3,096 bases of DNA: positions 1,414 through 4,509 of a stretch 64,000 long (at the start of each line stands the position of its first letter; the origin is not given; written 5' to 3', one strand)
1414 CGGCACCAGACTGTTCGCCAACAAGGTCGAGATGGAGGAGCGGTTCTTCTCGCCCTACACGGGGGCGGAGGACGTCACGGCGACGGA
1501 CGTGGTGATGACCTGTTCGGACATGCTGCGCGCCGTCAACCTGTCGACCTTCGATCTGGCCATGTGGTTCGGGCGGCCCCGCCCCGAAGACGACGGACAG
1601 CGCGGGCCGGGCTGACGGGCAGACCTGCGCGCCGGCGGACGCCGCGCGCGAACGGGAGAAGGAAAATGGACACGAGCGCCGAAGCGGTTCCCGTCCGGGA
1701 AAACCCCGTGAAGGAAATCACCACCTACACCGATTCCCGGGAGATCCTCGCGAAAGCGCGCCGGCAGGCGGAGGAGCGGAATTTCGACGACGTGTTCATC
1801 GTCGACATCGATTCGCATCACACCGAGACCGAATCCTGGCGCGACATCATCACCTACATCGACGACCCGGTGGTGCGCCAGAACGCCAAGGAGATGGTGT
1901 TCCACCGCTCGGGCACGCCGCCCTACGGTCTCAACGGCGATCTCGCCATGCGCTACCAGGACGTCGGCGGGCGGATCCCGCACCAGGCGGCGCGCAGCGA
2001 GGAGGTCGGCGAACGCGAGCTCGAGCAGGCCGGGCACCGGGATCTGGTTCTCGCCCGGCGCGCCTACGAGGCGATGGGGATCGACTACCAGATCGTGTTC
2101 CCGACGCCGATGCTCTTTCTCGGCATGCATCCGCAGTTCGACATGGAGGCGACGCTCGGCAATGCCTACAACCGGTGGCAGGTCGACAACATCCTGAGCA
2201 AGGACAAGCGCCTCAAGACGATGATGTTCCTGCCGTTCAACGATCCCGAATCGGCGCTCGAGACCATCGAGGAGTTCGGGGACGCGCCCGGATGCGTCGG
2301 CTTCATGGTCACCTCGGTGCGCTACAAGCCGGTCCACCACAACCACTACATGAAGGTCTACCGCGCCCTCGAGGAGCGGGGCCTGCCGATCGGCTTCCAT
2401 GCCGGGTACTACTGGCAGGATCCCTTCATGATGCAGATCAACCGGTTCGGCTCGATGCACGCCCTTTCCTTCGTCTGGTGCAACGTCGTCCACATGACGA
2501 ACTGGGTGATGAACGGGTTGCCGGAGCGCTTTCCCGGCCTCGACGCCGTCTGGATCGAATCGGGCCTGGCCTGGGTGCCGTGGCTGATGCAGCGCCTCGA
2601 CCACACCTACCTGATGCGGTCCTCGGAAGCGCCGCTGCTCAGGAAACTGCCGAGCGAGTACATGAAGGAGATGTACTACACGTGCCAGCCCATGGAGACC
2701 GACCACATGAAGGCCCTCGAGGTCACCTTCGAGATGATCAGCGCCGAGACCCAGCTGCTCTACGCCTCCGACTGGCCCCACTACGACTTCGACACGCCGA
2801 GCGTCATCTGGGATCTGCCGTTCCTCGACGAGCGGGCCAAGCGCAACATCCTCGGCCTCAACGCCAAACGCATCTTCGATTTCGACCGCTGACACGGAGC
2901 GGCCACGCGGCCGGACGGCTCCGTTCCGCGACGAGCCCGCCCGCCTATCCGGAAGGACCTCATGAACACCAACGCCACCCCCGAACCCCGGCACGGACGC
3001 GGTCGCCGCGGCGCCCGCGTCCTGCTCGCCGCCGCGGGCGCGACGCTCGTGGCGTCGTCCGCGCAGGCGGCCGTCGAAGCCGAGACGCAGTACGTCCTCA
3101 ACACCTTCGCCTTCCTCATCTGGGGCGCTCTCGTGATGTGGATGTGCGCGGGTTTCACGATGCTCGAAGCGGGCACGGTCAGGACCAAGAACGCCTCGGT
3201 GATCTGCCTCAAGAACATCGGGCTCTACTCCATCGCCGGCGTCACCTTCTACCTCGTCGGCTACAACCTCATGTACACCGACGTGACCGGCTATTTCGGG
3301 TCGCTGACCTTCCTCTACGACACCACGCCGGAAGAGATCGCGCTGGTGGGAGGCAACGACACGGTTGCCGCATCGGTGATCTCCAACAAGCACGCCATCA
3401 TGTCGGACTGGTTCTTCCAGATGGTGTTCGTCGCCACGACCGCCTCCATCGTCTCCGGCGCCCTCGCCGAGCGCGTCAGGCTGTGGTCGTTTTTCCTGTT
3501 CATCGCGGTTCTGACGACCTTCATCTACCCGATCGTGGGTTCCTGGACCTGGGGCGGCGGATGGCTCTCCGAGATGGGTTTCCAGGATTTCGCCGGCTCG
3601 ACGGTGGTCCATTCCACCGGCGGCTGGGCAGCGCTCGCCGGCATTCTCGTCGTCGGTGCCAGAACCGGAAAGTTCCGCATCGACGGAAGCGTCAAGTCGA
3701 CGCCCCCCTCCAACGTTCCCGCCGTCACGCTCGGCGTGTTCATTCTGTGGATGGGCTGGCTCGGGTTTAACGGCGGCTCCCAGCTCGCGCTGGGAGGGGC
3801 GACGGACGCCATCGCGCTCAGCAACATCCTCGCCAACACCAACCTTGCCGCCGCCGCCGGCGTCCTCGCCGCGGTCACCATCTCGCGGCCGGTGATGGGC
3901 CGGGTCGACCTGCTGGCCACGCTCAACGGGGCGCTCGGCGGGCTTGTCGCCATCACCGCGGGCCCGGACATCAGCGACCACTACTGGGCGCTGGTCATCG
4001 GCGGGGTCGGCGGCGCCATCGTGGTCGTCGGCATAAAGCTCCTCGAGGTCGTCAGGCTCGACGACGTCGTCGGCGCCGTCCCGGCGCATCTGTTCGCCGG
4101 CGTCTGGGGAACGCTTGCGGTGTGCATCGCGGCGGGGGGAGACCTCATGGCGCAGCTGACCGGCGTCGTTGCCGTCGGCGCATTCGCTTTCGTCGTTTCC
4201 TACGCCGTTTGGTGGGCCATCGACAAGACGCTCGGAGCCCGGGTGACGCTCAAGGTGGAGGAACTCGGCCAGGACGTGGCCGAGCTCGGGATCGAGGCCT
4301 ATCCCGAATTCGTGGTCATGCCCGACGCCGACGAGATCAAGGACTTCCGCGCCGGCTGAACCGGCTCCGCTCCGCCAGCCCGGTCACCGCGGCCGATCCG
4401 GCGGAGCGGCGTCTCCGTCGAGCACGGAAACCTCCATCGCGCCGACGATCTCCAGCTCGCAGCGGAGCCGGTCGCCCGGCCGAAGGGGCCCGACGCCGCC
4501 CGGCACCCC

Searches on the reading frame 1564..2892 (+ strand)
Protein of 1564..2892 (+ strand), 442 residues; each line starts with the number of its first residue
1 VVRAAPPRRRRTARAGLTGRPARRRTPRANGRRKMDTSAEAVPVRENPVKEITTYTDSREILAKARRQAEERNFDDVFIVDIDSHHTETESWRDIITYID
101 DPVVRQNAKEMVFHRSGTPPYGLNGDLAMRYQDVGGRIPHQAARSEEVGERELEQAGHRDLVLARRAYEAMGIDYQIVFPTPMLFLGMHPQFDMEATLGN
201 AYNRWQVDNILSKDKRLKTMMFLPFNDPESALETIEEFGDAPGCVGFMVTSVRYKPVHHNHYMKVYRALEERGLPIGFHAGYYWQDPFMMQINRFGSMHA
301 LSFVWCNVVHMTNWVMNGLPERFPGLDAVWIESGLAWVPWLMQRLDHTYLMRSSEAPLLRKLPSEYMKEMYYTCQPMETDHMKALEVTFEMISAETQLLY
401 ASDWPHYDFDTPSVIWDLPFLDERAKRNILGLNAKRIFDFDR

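Call 50: search_protein_families(library=pfam, proteins=[window:1564-2892:+], max_evalue=0.00001)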
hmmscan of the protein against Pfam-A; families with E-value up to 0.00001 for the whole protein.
window:1564-2892:+ (442 aa): 1 family
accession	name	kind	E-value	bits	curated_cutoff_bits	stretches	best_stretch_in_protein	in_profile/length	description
PF04909.20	Amidohydro_2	-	9.7e-24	85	26.4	1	173-440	33-289/289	Amidohydrolase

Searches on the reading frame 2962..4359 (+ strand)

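Call 50: search_protein_families(library=pfam, proteins=[window:2962-4359:+], max_evalue=0.00001)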
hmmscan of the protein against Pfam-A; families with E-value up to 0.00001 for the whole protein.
window:2962-4359:+ (465 aa): 1 family
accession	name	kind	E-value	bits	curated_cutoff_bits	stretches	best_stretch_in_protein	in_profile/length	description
PF00909.26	Ammonium_transp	-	1.1e-93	314.5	23.2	1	51-447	3-399/399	Ammonium Transporter Family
